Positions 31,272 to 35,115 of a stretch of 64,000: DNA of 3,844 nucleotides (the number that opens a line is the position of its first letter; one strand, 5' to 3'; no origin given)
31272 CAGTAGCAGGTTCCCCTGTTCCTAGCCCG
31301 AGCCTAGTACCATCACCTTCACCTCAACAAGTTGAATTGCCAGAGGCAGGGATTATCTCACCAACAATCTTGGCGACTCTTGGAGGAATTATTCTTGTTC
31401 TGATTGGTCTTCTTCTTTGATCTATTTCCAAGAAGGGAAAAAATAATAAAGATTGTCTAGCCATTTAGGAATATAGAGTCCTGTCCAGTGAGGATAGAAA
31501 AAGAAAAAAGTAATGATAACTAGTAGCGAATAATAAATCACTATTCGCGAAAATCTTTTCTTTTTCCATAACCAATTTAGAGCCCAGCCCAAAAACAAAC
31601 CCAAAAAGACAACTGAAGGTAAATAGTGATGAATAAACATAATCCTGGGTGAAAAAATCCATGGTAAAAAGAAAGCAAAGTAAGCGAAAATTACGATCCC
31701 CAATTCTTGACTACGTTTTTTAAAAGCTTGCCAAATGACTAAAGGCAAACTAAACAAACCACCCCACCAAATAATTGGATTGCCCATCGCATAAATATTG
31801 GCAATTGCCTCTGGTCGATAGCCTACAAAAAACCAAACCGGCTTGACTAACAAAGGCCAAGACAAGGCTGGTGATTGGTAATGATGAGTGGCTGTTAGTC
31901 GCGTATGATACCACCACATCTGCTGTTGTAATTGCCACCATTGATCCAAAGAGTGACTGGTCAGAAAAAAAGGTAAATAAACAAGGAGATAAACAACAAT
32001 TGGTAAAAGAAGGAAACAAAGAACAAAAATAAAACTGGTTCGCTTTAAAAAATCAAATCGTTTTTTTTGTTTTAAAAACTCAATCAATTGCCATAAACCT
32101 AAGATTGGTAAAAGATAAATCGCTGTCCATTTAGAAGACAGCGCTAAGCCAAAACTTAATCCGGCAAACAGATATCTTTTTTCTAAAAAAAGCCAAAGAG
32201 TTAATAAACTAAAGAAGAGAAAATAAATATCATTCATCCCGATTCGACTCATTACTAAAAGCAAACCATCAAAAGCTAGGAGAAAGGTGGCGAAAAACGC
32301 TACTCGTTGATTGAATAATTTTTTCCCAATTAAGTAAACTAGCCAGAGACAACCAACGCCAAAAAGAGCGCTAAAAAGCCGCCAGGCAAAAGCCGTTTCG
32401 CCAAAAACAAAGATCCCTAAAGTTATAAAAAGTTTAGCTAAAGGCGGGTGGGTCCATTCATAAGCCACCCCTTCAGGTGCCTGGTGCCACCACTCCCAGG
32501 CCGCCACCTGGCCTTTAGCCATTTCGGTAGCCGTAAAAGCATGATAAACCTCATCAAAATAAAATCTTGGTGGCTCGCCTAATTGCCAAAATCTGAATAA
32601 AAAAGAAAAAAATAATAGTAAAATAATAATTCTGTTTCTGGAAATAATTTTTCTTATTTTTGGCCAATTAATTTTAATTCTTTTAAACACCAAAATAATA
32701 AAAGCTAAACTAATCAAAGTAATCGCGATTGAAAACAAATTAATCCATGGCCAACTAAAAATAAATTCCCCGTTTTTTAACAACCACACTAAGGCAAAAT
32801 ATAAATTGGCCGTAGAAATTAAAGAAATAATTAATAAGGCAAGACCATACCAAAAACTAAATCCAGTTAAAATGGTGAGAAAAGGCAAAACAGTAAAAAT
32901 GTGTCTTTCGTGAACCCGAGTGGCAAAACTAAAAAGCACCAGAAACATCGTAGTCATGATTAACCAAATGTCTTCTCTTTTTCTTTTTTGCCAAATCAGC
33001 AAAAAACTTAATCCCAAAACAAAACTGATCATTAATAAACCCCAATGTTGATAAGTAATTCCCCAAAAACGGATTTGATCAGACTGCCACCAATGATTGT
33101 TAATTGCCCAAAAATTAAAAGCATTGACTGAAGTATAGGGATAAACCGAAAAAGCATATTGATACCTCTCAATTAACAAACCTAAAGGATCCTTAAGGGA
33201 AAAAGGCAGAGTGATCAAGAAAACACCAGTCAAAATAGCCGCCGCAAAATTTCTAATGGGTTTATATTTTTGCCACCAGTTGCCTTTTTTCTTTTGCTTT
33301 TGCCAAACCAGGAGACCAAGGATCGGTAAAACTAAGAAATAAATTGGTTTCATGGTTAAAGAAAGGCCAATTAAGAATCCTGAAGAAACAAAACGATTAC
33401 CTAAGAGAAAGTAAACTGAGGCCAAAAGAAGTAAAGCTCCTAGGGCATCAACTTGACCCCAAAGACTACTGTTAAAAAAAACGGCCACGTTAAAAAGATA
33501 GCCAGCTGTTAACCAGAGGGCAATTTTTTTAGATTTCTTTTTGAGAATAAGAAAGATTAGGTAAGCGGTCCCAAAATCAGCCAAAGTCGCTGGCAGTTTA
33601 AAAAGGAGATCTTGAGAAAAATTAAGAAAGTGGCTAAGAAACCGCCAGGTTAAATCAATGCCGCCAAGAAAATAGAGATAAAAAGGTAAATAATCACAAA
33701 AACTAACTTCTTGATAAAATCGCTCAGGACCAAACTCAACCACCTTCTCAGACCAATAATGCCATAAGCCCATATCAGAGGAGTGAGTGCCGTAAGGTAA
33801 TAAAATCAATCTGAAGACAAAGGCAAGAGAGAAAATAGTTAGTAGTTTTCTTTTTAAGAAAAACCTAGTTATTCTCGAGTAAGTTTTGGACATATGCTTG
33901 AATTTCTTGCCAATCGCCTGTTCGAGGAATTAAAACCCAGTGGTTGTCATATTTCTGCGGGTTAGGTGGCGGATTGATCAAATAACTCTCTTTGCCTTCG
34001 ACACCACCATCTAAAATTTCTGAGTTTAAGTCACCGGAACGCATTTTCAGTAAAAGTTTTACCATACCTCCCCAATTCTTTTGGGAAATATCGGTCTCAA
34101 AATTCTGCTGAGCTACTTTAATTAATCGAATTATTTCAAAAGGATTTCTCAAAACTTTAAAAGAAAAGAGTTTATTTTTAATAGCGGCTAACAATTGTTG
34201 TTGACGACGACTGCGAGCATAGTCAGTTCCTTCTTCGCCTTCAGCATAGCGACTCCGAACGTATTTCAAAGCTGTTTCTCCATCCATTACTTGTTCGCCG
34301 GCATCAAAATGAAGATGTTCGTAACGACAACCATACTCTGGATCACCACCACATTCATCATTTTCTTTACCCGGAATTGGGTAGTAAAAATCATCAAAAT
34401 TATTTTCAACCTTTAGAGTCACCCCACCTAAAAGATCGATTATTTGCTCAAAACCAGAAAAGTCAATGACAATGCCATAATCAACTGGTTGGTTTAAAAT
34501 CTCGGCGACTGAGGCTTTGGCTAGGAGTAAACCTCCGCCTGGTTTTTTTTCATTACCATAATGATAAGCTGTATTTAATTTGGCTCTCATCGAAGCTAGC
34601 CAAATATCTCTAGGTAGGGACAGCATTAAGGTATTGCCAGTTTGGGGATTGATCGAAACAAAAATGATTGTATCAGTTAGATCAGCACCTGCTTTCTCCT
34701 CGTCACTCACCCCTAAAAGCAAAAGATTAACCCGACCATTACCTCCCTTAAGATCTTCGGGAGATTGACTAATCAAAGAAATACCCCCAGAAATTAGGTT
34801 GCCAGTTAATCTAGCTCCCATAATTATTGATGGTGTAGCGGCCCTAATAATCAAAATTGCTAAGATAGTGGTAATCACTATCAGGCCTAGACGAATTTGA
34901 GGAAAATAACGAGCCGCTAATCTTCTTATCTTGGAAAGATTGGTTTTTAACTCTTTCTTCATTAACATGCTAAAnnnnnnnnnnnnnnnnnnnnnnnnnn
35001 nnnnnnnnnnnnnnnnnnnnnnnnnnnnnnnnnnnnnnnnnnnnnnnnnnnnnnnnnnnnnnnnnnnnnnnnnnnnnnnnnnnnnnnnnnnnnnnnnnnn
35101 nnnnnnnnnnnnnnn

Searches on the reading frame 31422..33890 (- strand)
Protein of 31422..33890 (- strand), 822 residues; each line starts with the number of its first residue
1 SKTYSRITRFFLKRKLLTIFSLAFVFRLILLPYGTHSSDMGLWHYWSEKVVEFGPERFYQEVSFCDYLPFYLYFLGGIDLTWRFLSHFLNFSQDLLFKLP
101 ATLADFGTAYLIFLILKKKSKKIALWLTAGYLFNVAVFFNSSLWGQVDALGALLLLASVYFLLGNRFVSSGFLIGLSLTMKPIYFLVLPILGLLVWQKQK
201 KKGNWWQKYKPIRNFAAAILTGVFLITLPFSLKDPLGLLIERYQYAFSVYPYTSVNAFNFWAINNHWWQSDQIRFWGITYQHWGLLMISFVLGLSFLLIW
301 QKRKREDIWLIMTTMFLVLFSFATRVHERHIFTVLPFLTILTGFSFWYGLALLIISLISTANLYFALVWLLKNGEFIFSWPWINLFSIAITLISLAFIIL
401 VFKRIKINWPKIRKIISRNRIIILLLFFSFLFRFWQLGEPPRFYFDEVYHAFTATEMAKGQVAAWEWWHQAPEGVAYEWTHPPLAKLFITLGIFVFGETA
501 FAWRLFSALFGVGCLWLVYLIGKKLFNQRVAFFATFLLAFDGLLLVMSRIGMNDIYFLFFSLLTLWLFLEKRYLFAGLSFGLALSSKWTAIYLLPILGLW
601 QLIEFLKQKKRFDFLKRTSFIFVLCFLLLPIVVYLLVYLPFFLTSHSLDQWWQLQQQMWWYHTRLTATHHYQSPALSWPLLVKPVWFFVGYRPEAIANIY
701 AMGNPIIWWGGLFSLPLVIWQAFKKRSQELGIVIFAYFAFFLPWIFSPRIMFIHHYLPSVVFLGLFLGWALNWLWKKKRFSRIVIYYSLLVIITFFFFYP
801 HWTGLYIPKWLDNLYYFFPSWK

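Call 60: search_protein_families(library=pfam, proteins=[window:31422-33890:-], max_evalue=0.01)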
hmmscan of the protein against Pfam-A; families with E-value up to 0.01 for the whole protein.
window:31422-33890:- (822 aa): 4 families
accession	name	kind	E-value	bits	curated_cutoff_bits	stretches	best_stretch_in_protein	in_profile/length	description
PF16192.10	PMT_4TMC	-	1.7e-21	77.1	32.4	1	648-807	2-188/202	C-terminal four TMM region of protein-O-mannosyltransferase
PF13231.12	PMT_2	-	1.3e-18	68.2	26.1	1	481-625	2-149/160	Dolichyl-phosphate-mannose-protein mannosyltransferase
PF02366.24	PMT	-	1.2e-17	64.8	22.7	1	424-642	2-241/245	Dolichyl-phosphate-mannose-protein mannosyltransferase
PF09594.16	GT87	-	1e-07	32.4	25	1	102-319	31-234/237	Glycosyltransferase family 87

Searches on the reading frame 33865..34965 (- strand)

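Call 60: search_protein_families(library=pfam, proteins=[window:33865-34965:-], max_evalue=0.01)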
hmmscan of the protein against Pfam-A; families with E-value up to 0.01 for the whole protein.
window:33865-34965:- (366 aa): 1 family
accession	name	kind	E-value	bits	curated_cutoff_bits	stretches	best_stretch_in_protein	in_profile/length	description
PF03816.19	LytR_cpsA_psr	-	9.3e-33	113.9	24.6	1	97-266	2-148/150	LytR_cpsA_psr family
